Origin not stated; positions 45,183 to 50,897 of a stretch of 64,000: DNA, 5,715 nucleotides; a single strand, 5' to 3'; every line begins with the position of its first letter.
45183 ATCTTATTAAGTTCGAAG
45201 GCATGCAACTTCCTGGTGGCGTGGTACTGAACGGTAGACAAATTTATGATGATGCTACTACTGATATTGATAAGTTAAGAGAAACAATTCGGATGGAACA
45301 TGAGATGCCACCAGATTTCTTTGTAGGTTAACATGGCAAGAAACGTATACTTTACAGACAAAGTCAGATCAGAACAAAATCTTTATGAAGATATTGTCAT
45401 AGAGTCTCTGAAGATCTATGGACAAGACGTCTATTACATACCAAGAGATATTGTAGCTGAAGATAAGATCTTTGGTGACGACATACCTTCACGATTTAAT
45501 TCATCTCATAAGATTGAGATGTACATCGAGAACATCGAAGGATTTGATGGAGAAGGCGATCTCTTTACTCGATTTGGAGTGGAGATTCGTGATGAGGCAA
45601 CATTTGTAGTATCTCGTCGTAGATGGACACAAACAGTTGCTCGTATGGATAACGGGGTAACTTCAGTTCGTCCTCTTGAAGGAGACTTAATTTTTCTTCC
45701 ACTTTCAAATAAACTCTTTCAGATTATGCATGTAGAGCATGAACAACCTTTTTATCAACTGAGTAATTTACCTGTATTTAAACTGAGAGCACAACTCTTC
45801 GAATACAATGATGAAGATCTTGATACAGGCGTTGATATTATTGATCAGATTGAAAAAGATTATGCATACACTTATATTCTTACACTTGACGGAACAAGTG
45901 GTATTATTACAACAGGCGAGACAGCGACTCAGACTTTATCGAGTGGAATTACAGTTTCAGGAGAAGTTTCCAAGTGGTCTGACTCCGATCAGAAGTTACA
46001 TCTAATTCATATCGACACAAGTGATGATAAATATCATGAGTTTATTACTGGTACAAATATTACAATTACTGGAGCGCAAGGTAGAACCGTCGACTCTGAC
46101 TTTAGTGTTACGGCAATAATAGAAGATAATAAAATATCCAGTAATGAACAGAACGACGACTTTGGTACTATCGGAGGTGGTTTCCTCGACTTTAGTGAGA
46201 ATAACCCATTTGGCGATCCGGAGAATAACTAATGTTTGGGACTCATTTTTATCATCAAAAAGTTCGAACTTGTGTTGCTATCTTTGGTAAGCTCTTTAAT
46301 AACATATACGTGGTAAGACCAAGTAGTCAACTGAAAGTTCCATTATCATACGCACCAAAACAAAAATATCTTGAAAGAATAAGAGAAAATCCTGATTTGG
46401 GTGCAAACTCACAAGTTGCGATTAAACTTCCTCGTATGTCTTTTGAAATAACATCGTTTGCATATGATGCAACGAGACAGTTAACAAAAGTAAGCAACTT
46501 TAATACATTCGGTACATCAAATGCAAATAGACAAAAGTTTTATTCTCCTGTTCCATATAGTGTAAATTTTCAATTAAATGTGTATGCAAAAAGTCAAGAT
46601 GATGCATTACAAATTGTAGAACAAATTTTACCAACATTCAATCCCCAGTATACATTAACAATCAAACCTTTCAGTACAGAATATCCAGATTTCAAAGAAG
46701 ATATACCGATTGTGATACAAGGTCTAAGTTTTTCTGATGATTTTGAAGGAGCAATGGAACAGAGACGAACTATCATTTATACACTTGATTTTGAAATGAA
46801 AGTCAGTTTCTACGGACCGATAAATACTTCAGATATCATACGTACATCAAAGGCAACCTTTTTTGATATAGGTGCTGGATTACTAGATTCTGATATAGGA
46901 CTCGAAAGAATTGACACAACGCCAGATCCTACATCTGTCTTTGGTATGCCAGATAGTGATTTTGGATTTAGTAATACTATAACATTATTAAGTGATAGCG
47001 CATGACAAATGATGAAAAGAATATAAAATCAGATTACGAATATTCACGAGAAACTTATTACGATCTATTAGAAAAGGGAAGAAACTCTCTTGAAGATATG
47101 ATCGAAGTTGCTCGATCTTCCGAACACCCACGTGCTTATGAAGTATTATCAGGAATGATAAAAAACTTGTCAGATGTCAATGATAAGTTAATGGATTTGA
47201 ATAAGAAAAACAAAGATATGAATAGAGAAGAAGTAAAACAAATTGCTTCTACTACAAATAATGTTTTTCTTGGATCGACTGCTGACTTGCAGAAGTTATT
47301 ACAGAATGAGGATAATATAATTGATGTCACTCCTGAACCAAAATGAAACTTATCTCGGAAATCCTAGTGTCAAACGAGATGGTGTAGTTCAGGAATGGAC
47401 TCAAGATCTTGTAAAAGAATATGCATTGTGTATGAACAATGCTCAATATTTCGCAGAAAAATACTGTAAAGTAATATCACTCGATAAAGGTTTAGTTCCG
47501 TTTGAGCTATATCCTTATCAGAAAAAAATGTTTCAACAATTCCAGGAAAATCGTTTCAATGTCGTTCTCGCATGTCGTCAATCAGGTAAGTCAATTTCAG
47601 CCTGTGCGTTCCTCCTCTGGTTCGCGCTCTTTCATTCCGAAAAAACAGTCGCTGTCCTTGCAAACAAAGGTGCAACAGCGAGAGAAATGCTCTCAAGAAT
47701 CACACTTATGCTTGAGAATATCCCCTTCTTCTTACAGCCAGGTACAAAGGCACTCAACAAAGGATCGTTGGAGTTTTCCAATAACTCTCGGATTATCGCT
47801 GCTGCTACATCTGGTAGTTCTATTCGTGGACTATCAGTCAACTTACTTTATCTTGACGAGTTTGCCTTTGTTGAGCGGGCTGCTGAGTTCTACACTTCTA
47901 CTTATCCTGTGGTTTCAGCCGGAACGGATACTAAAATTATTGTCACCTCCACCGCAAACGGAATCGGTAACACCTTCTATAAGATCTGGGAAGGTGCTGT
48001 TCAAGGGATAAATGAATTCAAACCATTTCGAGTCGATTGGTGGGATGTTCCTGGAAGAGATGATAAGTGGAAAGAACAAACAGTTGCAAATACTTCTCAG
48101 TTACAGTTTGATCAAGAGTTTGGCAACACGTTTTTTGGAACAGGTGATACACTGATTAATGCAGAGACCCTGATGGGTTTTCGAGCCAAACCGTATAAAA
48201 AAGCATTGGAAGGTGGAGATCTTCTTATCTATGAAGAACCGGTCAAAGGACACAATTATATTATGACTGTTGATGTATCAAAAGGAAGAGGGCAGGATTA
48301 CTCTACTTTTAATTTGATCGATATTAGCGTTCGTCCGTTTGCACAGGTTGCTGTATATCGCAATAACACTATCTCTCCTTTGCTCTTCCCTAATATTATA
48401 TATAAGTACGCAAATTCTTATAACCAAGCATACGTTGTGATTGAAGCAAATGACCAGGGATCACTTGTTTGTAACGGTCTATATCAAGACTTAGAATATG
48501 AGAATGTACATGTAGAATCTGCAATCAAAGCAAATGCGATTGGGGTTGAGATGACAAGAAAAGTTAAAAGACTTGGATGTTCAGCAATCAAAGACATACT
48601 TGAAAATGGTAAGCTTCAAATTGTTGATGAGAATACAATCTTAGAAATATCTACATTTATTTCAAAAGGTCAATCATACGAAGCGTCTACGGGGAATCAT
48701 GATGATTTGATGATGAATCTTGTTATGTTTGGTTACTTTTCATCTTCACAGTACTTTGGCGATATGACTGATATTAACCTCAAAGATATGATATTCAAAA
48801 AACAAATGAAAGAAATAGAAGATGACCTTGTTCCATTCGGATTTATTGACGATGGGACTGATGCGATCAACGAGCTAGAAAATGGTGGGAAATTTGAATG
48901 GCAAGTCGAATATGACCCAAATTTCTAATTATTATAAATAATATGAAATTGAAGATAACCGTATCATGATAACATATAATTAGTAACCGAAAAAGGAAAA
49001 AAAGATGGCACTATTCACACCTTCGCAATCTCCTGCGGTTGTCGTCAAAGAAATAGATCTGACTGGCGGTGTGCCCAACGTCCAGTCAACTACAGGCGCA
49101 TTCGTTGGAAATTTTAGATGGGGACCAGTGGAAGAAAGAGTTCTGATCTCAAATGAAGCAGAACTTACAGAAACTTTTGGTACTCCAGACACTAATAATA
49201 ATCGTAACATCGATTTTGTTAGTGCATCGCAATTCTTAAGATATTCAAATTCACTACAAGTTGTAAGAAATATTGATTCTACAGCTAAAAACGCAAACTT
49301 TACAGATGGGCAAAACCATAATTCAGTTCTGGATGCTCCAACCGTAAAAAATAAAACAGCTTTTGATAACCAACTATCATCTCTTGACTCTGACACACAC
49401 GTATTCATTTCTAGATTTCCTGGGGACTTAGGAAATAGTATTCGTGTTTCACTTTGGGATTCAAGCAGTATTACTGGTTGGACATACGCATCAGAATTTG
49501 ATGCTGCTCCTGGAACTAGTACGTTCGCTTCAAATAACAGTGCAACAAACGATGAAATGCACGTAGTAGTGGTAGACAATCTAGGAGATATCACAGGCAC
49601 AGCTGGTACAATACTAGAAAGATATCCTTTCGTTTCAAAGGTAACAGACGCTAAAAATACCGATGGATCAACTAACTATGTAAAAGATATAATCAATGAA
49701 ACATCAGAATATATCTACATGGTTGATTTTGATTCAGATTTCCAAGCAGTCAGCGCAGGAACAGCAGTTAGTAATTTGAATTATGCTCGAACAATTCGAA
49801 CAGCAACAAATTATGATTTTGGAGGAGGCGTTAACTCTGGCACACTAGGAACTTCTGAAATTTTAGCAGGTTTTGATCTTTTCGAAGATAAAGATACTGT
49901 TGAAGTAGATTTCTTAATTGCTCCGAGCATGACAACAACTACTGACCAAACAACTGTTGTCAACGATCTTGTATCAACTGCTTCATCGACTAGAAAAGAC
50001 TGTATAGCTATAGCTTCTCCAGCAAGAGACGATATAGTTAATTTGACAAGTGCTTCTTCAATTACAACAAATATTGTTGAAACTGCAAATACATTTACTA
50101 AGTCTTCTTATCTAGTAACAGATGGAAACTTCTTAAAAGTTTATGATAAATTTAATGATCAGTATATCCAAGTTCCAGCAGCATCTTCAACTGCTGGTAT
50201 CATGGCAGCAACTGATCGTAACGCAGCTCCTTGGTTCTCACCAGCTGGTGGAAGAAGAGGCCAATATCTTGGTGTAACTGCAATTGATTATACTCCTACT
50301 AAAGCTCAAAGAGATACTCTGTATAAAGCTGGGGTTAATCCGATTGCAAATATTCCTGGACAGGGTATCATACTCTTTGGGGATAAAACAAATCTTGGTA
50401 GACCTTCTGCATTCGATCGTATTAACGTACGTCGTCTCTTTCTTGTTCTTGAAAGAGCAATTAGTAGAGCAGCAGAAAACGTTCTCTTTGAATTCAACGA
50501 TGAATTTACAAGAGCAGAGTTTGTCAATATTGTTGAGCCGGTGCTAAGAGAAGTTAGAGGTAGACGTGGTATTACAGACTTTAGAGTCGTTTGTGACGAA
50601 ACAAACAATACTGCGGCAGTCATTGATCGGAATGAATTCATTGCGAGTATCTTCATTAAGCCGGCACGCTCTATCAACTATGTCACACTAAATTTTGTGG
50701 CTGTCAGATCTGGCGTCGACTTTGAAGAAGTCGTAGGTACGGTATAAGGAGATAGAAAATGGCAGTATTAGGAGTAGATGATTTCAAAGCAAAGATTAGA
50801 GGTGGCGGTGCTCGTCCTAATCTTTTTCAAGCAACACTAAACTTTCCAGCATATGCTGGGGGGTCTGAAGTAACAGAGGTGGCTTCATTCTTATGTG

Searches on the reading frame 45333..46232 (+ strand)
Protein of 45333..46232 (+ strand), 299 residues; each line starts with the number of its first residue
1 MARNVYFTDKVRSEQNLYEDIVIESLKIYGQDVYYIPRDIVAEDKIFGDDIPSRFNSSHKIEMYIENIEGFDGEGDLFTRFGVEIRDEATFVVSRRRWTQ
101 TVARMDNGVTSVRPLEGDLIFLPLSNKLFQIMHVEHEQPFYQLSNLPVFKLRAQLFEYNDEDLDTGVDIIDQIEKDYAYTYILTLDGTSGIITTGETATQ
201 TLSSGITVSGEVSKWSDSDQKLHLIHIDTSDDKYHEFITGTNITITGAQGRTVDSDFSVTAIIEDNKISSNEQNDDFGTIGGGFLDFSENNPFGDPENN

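Call 9: search_protein_families(library=phrogs, proteins=[window:45333-46232:+], max_evalue=0.001)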
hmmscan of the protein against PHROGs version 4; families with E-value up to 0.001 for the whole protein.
window:45333-46232:+ (299 aa): 3 families
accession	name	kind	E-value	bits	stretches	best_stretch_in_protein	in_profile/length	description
phrog_460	-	connector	1e-80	272.3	2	1-252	14-258/385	head closure Hc2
phrog_679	-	connector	1.2e-59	203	1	1-222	12-225/251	head closure Hc2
phrog_27011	-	connector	7.1e-15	56.3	1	4-294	3-277/279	head closure Hc2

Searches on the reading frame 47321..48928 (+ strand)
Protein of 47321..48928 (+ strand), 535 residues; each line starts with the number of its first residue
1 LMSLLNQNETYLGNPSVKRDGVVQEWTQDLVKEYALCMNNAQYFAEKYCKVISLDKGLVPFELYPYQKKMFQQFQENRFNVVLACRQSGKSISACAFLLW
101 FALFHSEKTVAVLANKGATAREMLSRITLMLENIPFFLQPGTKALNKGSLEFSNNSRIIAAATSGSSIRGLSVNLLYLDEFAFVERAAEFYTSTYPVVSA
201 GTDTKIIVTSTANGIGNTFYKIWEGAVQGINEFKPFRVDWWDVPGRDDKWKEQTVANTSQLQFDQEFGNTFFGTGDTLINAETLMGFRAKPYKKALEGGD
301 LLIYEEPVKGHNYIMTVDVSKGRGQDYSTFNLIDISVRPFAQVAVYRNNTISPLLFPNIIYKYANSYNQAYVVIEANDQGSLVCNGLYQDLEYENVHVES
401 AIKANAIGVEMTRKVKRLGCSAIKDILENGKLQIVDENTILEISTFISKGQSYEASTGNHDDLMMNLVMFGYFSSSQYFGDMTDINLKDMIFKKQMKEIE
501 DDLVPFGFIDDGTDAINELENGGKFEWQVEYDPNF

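Call 9: search_protein_families(library=phrogs, proteins=[window:47321-48928:+], max_evalue=0.001)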
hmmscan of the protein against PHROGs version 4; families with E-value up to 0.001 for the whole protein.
window:47321-48928:+ (535 aa): 12 families
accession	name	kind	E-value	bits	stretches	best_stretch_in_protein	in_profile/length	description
phrog_5989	-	head and packaging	1.5e-56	193.1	1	6-270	86-333/347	terminase large subunit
phrog_2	-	head and packaging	1.2e-55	190.7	1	55-515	258-625/807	terminase large subunit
phrog_36964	-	head and packaging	4e-45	155.2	2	93-350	437-708/890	terminase large subunit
phrog_7579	-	head and packaging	2.5e-18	67.2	1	62-228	2-163/239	terminase large subunit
phrog_24361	-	head and packaging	3.3e-16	60.5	1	350-486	7-151/162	terminase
phrog_38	-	head and packaging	4.3e-14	53.1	1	25-486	259-715/760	terminase large subunit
phrog_9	-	head and packaging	3e-10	40.6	1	45-230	185-379/812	terminase large subunit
phrog_675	-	head and packaging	9.9e-10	38.3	1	30-189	13-170/576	terminase large subunit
phrog_26724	-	unknown function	4.8e-09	37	1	50-218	22-189/192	-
phrog_38407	-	unknown function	6.6e-07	29.6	1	300-468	169-342/370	-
phrog_28229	-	unknown function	9.9e-06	26.9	1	93-190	36-134/154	-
phrog_32359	-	head and packaging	3.3e-05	24.6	1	35-139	65-170/210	terminase large subunit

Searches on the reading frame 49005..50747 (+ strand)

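Call 9: search_protein_families(library=phrogs, proteins=[window:49005-50747:+], max_evalue=0.001)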
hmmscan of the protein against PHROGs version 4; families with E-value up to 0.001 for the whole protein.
window:49005-50747:+ (580 aa): 7 families
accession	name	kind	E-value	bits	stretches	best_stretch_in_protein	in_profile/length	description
phrog_23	-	tail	1.4e-119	401.1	1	9-578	25-474/496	tail sheath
phrog_10581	-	tail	1.7e-45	156.7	1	388-561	721-904/915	tail sheath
phrog_17610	-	tail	4.1e-20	72.2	1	387-569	920-1109/1135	tail sheath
phrog_19666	-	tail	6e-17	62.3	1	295-506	728-926/985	tail sheath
phrog_38392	-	tail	4e-15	56.8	1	9-103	7-100/329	tail sheath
phrog_34521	-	tail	5.1e-12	45.5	1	393-559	774-943/962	tail sheath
phrog_20545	-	tail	6.8e-07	29.5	1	9-94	23-106/538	tail sheath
